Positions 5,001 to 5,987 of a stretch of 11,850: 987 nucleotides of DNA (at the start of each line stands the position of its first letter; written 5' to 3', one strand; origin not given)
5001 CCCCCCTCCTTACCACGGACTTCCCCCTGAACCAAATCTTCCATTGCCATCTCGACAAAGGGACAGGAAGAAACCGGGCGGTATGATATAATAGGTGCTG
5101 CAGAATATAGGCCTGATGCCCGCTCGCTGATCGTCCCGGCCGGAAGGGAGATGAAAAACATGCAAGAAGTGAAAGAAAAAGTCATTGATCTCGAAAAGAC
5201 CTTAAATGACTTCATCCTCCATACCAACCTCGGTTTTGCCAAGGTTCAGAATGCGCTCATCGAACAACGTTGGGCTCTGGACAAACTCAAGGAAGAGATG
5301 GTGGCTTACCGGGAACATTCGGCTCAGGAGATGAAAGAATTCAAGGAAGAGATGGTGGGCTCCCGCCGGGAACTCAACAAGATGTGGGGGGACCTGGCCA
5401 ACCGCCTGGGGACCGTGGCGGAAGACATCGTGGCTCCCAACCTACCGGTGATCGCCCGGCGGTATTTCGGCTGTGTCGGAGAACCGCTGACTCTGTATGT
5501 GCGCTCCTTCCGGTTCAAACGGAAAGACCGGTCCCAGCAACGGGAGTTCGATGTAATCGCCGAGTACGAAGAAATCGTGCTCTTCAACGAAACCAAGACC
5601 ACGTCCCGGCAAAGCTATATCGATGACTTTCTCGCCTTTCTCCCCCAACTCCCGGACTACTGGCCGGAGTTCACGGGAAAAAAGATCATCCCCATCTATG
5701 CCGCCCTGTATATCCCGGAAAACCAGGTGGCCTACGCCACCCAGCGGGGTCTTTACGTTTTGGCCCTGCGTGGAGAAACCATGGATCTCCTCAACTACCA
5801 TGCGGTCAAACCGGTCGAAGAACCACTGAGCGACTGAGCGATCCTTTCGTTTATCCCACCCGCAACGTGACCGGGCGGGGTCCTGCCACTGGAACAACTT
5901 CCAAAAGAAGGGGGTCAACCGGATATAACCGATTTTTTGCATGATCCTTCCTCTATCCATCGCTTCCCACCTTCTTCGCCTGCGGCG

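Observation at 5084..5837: Coiled-coil plus PD-(D/E)XK-like (DUF3782-type) protein transcribed divergently from the flagellar rod operon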

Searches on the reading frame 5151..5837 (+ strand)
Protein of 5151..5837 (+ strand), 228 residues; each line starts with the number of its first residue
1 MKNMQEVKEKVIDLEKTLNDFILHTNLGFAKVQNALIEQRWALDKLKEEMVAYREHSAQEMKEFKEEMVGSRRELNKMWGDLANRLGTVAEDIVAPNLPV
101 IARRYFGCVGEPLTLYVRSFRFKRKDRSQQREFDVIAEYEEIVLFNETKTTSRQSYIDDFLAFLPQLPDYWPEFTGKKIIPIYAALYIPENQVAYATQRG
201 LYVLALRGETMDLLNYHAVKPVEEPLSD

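Call 3: search_protein_families(library=pfam, proteins=[window:5151-5837:+], max_evalue=0.01)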
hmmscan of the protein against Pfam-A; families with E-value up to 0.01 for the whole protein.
window:5151-5837:+ (228 aa): 0 families

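Call 4: search_protein_families(library=ncbifam, proteins=[window:5151-5837:+], max_evalue=1)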
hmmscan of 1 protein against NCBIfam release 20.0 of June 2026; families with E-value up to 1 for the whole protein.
window:5151-5837:+ (228 aa): 1 family
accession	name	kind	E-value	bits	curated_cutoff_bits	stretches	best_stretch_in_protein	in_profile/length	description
NF008302.0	PRK11091.1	equivalog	0.7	8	838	1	2-63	92-152/779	aerobic respiration two-component sensor histidine kinase ArcB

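Call 5: search_protein_families(library=padloc, proteins=[window:5151-5837:+], max_evalue=1)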
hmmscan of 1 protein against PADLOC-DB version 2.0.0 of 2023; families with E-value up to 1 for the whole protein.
window:5151-5837:+ (228 aa): 0 families
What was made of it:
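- On Known anti-phage defence systems (PADLOC-DB v2): There is no PADLOC hit at E<=1 (call 5).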

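Call 6: search_protein_families(library=pfam, proteins=[window:5151-5837:+], max_evalue=10)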
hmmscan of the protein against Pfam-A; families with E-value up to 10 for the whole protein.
window:5151-5837:+ (228 aa): 4 families
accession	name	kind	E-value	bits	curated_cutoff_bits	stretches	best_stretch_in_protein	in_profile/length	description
PF07798.16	CCDC90-like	-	0.026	14.8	33.5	1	30-92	46-105/175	Coiled-coil domain-containing protein 90-like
PF10474.15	Syndetin_C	-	0.026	14.6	38.4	1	7-69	47-109/234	Syndetin, C-terminal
PF12644.12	DUF3782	-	0.028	15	24.4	1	49-108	2-60/78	Protein of unknown function (DUF3782)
PF16515.11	HIP1_clath_bdg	-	0.16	12.8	28.8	1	42-83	35-76/99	Clathrin-binding domain of Huntingtin-interacting protein 1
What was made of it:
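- On Pfam PF12644 (DUF3782): The score is 15.0 bits, E = 0.028, over residues 49-108 (call 6).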

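Call 7: find_homologous_proteins(query=window:5151-5837:+, max_evalue=0.001)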
Query window:5151-5837:+ (228 aa): 440 proteins with E <= 0.001 among 842 candidates; the best 120 are listed.
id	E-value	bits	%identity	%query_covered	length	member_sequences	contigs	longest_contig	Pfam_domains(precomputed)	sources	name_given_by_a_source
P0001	9.1e-146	501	100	99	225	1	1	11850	PF26618.1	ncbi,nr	ncbi:MAG TPA: hypothetical protein VLH40_04945 [Atribacteraceae bacterium]|nr:hypothetical protein [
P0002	4.1e-74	267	59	95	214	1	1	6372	PF26618.1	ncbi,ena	-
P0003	3.4e-73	264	58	95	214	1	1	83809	PF26618.1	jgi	-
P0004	9.0e-70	253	55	96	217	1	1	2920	PF26618.1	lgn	-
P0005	1.9e-69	252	46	95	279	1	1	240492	PF26618.1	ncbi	-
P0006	5.4e-69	250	56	95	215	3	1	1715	PF26618.1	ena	-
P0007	4.0e-66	241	53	95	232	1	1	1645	PF26618.1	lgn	-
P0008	7.6e-63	230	53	91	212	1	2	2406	PF26618.1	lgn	-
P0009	3.3e-57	212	44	94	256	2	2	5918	PF26618.1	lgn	-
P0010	2.5e-53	199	43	96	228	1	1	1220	PF26618.1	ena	-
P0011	5.8e-53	198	44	94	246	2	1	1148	-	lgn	-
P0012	9.0e-53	197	42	94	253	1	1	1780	PF06818.21,PF26561.1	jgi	-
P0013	2.5e-52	196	45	95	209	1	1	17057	PF26618.1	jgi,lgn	jgi:hypothetical protein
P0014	2.8e-52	196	47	94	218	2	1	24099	-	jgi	-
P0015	3.0e-51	192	47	94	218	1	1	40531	-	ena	-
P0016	5.5e-51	191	47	93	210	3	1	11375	PF26618.1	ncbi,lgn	-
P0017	1.5e-50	190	42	95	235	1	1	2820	PF26618.1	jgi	-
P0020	3.7e-50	189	41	95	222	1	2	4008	PF26618.1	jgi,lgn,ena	-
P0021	4.8e-50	188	45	90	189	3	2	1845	PF26618.1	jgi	jgi:hypothetical protein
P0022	6.6e-50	188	41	99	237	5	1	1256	PF26618.1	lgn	-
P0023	6.7e-50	188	48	82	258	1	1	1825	PF26618.1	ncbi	-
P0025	1.1e-49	187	44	95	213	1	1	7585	PF26618.1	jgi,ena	-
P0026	1.8e-49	186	48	78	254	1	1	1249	PF26618.1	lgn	-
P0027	2.2e-49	186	42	95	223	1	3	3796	PF26618.1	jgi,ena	-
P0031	1.0e-48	184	49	79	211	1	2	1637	PF26618.1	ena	-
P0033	1.5e-48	183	44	95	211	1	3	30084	PF26618.1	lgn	-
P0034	1.5e-48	183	44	95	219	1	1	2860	PF26618.1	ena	-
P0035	1.6e-48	183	41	95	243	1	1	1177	PF26618.1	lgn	-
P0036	2.0e-48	183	42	95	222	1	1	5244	PF26618.1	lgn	-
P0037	2.2e-48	183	50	79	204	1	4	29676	PF26618.1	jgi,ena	-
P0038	3.8e-48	182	41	95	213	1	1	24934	PF26618.1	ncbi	ncbi:MAG: hypothetical protein ACK415_02970 [Thermodesulfovibrionales bacterium]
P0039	3.9e-48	182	44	93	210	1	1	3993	PF26618.1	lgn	-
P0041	4.6e-48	182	46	96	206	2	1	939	PF26618.1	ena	-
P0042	5.0e-48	182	44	95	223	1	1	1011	PF26618.1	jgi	-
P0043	5.1e-48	182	45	94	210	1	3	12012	PF26618.1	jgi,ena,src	-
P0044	6.1e-48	181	42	95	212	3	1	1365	PF26618.1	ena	-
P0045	6.5e-48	181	39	95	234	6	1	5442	PF26618.1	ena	-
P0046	7.1e-48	181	44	94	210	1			PF26618.1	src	-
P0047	7.1e-48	181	40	95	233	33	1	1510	PF26618.1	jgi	-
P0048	7.4e-48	181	42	94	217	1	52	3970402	PF26618.1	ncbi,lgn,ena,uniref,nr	ncbi:MAG: hypothetical protein DWB56_03685 [Candidatus Jettenia sp.]|uniref:DUF8196 domain-containin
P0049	9.3e-48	181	38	96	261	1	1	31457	-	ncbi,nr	ncbi:MAG: hypothetical protein HC877_17235 [Thioploca sp.]|nr:hypothetical protein [Thioploca sp.]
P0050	1.8e-47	180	45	93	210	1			PF26618.1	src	-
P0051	1.8e-47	180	44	94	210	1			PF26618.1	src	-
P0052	2.0e-47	180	42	94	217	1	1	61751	PF26618.1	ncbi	-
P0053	2.4e-47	179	44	94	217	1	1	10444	PF26618.1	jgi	-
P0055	2.6e-47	179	44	94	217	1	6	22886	PF26618.1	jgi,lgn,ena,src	-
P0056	2.8e-47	179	43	93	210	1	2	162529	PF26618.1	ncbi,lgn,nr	ncbi:MAG: ELKS/Rab6-interacting/CAST family protein [Candidatus Jettenia sp.]|nr:ELKS/Rab6-interacti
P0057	3.2e-47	179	43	89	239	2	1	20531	PF06818.21,PF26618.1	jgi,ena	-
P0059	3.5e-47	179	44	94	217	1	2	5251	PF26618.1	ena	-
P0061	4.7e-47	179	42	93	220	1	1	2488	PF26618.1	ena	-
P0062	5.3e-47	178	49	78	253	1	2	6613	PF06103.17,PF26618.1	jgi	jgi:uncharacterized protein YoxC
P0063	7.0e-47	178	40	94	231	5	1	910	PF28016.1,PF04108.18,PF26618.1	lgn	-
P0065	8.7e-47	178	44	94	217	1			PF26618.1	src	-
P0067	1.1e-46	177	41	95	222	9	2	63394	PF26618.1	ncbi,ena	-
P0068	1.2e-46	177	42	95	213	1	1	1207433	PF26618.1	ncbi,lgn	-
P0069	1.3e-46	177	50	76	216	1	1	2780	PF26618.1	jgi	-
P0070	1.3e-46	177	50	76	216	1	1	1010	PF26618.1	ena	-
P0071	1.5e-46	177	45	95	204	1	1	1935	PF26618.1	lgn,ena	-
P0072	1.6e-46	177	41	95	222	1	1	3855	PF26618.1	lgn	-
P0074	2.0e-46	176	50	75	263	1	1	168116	PF26618.1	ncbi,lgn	-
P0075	2.3e-46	176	47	78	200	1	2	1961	PF26618.1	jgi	-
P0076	2.6e-46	176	43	94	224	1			PF26618.1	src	-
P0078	3.4e-46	176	48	77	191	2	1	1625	PF26618.1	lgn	-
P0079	3.4e-46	176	41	95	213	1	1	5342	PF26618.1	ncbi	ncbi:MAG: hypothetical protein OHK0032_13950 [Thermodesulfovibrionales bacterium]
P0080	3.5e-46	176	45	82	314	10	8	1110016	PF26618.1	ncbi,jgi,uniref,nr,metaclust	ncbi:hypothetical protein [Candidatus Kuenenia stuttgartiensis]|uniref:DUF8196 domain-containing pro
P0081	3.5e-46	176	49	77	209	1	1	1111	PF26618.1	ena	-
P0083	4.1e-46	175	41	95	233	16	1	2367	PF26618.1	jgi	-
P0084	4.9e-46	175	43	94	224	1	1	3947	PF26618.1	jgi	-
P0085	5.7e-46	175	47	78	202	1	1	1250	PF26618.1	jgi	jgi:hypothetical protein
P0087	7.3e-46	175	43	94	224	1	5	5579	PF26618.1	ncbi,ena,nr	ncbi:MAG: hypothetical protein A2Z57_10825 [Planctomycetes bacterium RIFCSPHIGHO2_12_39_6]|nr:MAG: h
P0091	1.0e-45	174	43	94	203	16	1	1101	PF26618.1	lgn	-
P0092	1.0e-45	174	49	77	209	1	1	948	PF26618.1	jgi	-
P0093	1.1e-45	174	49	77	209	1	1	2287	PF26618.1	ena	-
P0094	1.2e-45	174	41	95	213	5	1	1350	PF26618.1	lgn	-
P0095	1.2e-45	174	49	77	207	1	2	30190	PF26618.1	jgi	jgi:hypothetical protein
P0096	1.4e-45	174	49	77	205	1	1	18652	PF26618.1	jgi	jgi:hypothetical protein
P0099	1.9e-45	173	40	95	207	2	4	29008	PF26618.1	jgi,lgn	-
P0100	1.9e-45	173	48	77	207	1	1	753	PF26618.1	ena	-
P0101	2.1e-45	173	49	76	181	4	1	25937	PF26618.1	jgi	jgi:hypothetical protein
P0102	2.7e-45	173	44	92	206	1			PF26618.1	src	-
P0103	2.9e-45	173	41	95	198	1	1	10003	PF26618.1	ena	-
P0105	4.1e-45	172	48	77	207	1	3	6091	PF26618.1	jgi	-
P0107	6.1e-45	172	45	82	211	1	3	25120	PF26618.1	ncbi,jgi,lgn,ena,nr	ncbi:TPA: hypothetical protein EYP66_00205 [Candidatus Poribacteria bacterium]|nr:hypothetical prote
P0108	6.2e-45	172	41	95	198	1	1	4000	PF26618.1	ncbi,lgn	-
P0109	6.8e-45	171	44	95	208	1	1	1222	PF26618.1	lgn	-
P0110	7.8e-45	171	44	93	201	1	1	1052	PF26618.1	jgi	-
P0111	7.9e-45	171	44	93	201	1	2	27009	PF26618.1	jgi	jgi:hypothetical protein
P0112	8.8e-45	171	43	95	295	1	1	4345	PF26618.1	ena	-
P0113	1.0e-44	171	44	78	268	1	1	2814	PF06103.17,PF28175.1,PF26618.1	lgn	-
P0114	1.1e-44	171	43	95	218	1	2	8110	PF26618.1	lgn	-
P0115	1.1e-44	171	48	77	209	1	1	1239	PF26618.1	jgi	-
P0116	1.1e-44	171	41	95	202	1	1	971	PF26618.1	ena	-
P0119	1.7e-44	170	41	95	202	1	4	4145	PF26618.1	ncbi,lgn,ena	-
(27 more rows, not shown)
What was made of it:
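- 5160..5837 (+): Coding sequence, 225 aa plus stop (the alternative start at ATG 5151 gives 228 aa). DUF8196-family coiled-coil PD-(D/E)XK protein. There are 440 homologues at E<=1e-3 (call 7).
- On Pfam PF26618 (DUF8196): UniRef names them 'DUF8196 domain-containing protein' (call 7).
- Closest known: Pfam PF26618. Same: The identical NCBI protein and most of the 440 homologues carry this precomputed domain (call 7).
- Checked: NCBI's own call is 225 aa (P0001, 100% identical, call 7), which starts at ATG 5160.
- Family: the identical protein carries PF26618/DUF8196, and 440 homologues were found (call 7).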

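Call 17: search_protein_families(library=pfam, alignment_id=A1, max_evalue=0.01)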
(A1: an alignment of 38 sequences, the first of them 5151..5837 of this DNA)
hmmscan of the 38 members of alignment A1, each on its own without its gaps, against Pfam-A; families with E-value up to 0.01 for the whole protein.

A. member 1, window:5151-5837:+ (228 aa): 0 families

B. families by the number of members that match (of 38 scanned): 47 families (the first 25 are shown)
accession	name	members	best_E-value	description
PF04108.17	ATG17_like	7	0.00026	Autophagy protein ATG17-like domain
PF10473.14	CENP-F_leu_zip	6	0.0003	Leucine-rich repeats of kinetochore protein Cenp-F/LEK1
PF06160.17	EzrA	5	0.0018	Septation ring formation regulator, EzrA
PF03938.19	OmpH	5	0.0041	Outer membrane protein (OmpH-like)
PF02403.27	Seryl_tRNA_N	4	0.0014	Seryl-tRNA synthetase N-terminal domain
PF16515.11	HIP1_clath_bdg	4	0.0025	Clathrin-binding domain of Huntingtin-interacting protein 1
PF07464.16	ApoLp-III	4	0.0034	Apolipophorin-III precursor (apoLp-III)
PF13166.12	AAA_13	3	1.5e-05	AAA domain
PF10498.14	IFT57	3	0.0014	Intra-flagellar transport protein 57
PF07889.17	DUF1664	3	0.0062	Protein of unknown function (DUF1664)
PF06818.20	Fez1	2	8.8e-05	Fez1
PF16331.10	TolA_bind_tri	2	0.00053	TolA binding protein trimerisation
PF05667.16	CCDC22_CC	2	0.00092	CCDC22 protein coiled-coil region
PF01813.22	ATP-synt_D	2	0.0014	ATP synthase subunit D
PF01442.23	Apolipoprotein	2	0.0033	Apolipoprotein A1/A4/E domain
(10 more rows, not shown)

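Call 20: search_solved_structures(query=A2, max_evalue=10, show_alignments=2)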
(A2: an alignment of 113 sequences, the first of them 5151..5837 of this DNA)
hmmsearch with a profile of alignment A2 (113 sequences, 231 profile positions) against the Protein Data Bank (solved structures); distinct sequences matched with E-value up to 10: 20.
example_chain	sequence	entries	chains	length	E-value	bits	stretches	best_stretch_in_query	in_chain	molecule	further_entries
9o5w_B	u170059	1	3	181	0.11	15.4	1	3-89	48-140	Hemagglutinin HA2 chain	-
4l2w_C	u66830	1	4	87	0.3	13.9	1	44-93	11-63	Rho-associated protein kinase 1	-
6ds9_A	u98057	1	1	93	0.39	13.6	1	4-77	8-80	de novo designed three helix bundle GRa3D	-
4zry_B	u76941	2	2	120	0.44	13.4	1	30-85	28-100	Keratin, type II cytoskeletal 1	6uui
9ked_A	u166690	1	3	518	0.79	12.6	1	3-89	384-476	Hemagglutinin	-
6kos_A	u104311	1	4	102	0.8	12.5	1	11-80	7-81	SUWA (Super WA20)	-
5nl6_A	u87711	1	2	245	0.88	12.4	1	22-91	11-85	Calponin domain family protein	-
9cuy_c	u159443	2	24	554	1.1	12.1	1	11-79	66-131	Short tail fiber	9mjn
7zr2_A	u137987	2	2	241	1.2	12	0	13-79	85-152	Spike protein S2',Chimeric protein mimic of SARS-CoV-2 Spike HR1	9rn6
8ims_B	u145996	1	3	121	1.5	11.7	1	4-56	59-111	E3 ubiquitin-protein ligase TRAF7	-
3s84_A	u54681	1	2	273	2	11.3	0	7-95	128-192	Apolipoprotein A-IV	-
9s4q_25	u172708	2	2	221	2.7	10.8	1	15-92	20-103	Kinetochore protein SPC25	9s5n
9cfs_A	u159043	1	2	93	2.8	10.7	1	5-82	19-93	Long regulatory protein rop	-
6zff_A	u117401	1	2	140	3.7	10.4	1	47-91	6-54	DNA double-strand break repair Rad50 ATPase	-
6zpj_A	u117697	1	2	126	3.8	10.3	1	11-70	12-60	Leishmania mexicana KKT4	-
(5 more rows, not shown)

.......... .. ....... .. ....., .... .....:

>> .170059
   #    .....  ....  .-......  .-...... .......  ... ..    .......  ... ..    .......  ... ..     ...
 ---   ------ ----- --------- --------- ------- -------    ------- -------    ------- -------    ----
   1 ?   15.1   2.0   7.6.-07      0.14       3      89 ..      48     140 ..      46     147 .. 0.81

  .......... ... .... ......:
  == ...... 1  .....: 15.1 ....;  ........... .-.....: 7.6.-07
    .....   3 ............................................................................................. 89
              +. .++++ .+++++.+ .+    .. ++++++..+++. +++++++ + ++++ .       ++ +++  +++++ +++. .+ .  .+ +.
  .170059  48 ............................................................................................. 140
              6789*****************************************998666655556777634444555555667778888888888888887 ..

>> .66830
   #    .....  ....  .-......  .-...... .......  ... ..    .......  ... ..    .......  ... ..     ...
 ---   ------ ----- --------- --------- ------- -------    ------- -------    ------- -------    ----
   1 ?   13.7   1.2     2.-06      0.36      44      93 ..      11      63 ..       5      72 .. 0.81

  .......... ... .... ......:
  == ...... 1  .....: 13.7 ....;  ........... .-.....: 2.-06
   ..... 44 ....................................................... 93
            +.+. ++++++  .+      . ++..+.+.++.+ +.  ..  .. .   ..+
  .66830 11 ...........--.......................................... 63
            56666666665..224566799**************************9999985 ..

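Call 24: find_encoding_contigs(protein=P0003, flank=8000, max_places=4)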
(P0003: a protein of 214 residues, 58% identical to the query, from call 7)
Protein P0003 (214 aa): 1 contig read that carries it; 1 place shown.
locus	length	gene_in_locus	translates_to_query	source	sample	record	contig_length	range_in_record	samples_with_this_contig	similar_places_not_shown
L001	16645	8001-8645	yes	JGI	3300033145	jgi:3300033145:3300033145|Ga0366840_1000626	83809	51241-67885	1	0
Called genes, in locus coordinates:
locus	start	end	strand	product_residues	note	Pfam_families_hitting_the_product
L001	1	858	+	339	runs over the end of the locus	PF11104:PilM_2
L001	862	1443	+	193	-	-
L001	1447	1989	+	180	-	PF04350:PilO, PF10741:T2SSM_b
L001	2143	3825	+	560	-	PF05157:MshEN, PF00437:T2SSE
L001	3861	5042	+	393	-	PF02493:MORN (weak)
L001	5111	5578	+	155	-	-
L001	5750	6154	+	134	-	PF07963:N_methyl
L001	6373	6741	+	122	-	PF07963:N_methyl (weak)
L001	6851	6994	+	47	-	-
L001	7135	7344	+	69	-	-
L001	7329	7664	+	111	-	PF02452:PemK_toxin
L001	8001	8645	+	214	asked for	PF26618:DUF8196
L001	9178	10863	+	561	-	PF13625:Helicase_C_3, PF04851:ResIII, PF16203:ERCC3_RAD25_C, PF00271:Helicase_C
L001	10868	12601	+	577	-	PF13625:Helicase_C_3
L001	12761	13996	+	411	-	PF07929:PRiA4_ORF3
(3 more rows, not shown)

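Call 25: find_encoding_contigs(protein=P0005, flank=8000, max_places=4)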
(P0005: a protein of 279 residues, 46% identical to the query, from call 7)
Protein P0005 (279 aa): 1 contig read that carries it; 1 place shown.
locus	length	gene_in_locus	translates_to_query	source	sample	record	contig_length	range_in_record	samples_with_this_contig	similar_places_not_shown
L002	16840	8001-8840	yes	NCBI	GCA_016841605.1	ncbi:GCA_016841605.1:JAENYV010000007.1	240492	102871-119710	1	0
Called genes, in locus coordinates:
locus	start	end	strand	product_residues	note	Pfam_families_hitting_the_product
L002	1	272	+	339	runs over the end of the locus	PF11104:PilM_2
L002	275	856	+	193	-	PF05137:PilN (weak)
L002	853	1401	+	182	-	PF04350:PilO, PF10741:T2SSM_b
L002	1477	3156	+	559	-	PF05157:MshEN, PF00437:T2SSE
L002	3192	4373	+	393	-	PF02493:MORN (weak)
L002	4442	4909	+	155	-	-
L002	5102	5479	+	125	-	PF07963:N_methyl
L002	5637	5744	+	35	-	-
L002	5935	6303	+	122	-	PF07963:N_methyl (weak)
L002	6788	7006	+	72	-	PF15919:HicB_lk_antitox (weak), PF21748:UPF0150 (weak)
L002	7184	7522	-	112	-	PF02452:PemK_toxin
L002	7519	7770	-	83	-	-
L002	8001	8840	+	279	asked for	PF26618:DUF8196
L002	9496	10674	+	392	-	PF00155:Aminotran_1_2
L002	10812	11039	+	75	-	-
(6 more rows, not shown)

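Call 26: predict_structure(alignment_id=A2)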
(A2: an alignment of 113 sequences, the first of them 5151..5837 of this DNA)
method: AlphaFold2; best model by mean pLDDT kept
length: 228 residues; sequences in the alignment: 113
mean_pLDDT: 86.8   pTM: 0.62
mean pLDDT of the five models: 86.8, 84.7, 80.1, 79.5, 77.9
residues with pLDDT >= 90: 116; 70-90: 94; 50-70: 12; < 50: 6
segments of 3 or more residues with pLDDT < 50: 223-228
pLDDT, mean of each block of 10 residues (from residue 1): 78 86 83 83 89 83 77 71 69 93 95 95 92 96 95 94 95 95 95 96 91 92 45
secondary structure, 60 per line:
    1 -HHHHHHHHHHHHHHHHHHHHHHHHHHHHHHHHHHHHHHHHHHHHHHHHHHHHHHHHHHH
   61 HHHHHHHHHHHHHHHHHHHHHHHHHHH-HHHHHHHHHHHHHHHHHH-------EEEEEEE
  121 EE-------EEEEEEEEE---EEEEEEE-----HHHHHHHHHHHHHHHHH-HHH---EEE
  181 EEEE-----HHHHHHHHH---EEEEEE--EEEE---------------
elements in order: H2-87 H89-106 E114-122 E130-138 E142-148 H154-170 E178-184 H190-198 E202-207 E210-213
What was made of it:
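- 5154..5411 (+): N-terminal helical stalk (residues 2-87 in 228-aa numbering), a predicted coiled coil. AlphaFold gives a single helix H2-87 with block pLDDT 69-89 (call 26).
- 5415..5789 (+): PD-(D/E)XK nuclease-fold domain (residues 89-213 in 228-aa numbering). Model elements are a(89-106), b(114-122), b(130-138), b(142-148), a(154-170), b(178-184), a(190-198), b, b, with pLDDT above 90 (call 26).
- On PD-(D/E)XK (restriction-endonuclease-like) superfamily: Model secondary structure with core pLDDT above 90 (call 26).
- Checked: Coiled coil: AlphaFold predicts one unbroken helix over residues 2-87 (call 26).
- Fold: the model has mean pLDDT 86.8 and core pLDDT above 90 (call 26).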

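Call 27: find_encoding_contigs(protein=P0080, flank=6000, max_places=4)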
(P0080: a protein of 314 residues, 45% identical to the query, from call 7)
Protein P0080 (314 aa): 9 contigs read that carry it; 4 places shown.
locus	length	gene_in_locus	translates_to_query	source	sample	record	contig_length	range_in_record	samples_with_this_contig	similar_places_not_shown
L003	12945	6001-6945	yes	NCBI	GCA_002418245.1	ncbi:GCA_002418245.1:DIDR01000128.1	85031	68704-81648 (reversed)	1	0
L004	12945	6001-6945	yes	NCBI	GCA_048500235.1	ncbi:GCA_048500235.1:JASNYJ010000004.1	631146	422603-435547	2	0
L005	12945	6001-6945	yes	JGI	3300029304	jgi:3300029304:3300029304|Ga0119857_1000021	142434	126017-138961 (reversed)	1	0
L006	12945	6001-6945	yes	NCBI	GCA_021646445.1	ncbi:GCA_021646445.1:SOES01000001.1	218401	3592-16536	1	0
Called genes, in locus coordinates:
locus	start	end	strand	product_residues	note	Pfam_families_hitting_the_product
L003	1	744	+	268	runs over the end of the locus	PF01887:SAM_HAT_N, PF20257:SAM_HAT_C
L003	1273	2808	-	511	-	PF01966:HD (faint), PF08668:HDOD, PF00990:GGDEF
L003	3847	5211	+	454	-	PF00202:Aminotran_3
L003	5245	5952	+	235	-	PF01656:CbiA, PF13500:AAA_26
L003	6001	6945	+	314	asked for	PF26618:DUF8196 (weak)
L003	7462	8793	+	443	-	PF01964:ThiC_Rad_SAM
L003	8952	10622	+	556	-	PF04055:Radical_SAM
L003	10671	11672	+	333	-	PF08100:Dimerisation, PF00891:Methyltransf_2, PF13649:Methyltransf_25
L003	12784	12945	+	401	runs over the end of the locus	-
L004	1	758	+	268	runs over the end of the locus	PF01887:SAM_HAT_N, PF20257:SAM_HAT_C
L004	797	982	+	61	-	-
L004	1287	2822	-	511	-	PF01966:HD (faint), PF08668:HDOD, PF00990:GGDEF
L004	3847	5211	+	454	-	PF00202:Aminotran_3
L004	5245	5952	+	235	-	PF01656:CbiA, PF13500:AAA_26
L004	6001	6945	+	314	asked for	PF26618:DUF8196 (weak)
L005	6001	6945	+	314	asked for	PF26618:DUF8196 (weak)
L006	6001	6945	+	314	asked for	PF26618:DUF8196 (weak)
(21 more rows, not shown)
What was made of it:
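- The gene's position is stable across four Kuenenia assemblies (call 27).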

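Call 28: find_encoding_contigs(protein=P0049, flank=8000, max_places=3)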
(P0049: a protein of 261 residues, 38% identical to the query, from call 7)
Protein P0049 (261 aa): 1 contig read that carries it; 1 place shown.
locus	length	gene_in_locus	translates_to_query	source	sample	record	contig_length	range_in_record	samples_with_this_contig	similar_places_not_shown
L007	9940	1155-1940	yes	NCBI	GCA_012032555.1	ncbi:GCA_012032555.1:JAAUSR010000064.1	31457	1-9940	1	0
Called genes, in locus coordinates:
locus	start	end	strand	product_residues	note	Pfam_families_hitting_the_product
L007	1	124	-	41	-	PF13808:DDE_Tnp_1_assoc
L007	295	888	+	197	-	-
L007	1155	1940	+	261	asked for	-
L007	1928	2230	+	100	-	-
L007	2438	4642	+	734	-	PF17764:PriA_3primeBD, PF00270:DEAD, PF04851:ResIII, PF18319:Zn_ribbon_PriA (weak), PF00271:Helicase_C (weak), PF18074:PriA_C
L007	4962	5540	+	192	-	PF00578:AhpC-TSA, PF08534:Redoxin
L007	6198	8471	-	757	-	PF02861:Clp_N, PF13191:AAA_16 (weak), PF00004:AAA, PF17871:AAA_lid_9, PF00004:AAA, PF07724:AAA_2, PF07728:AAA_5, PF10431:ClpB_D2-small, +8 more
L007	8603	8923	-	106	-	PF02617:ClpS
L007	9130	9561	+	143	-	PF06271:RDD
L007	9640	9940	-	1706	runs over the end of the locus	PF07610:DUF1573 (faint), PF22073:Cep192_D4 (faint), PF22544:HYDIN_VesB_CFA65-like_Ig (faint), PF15780:ASH (weak), PF18998:Flg_new_2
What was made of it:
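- The gene is stably placed among housekeeping genes in Kuenenia (call 27) and lies next to priA in Thioploca (call 28).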
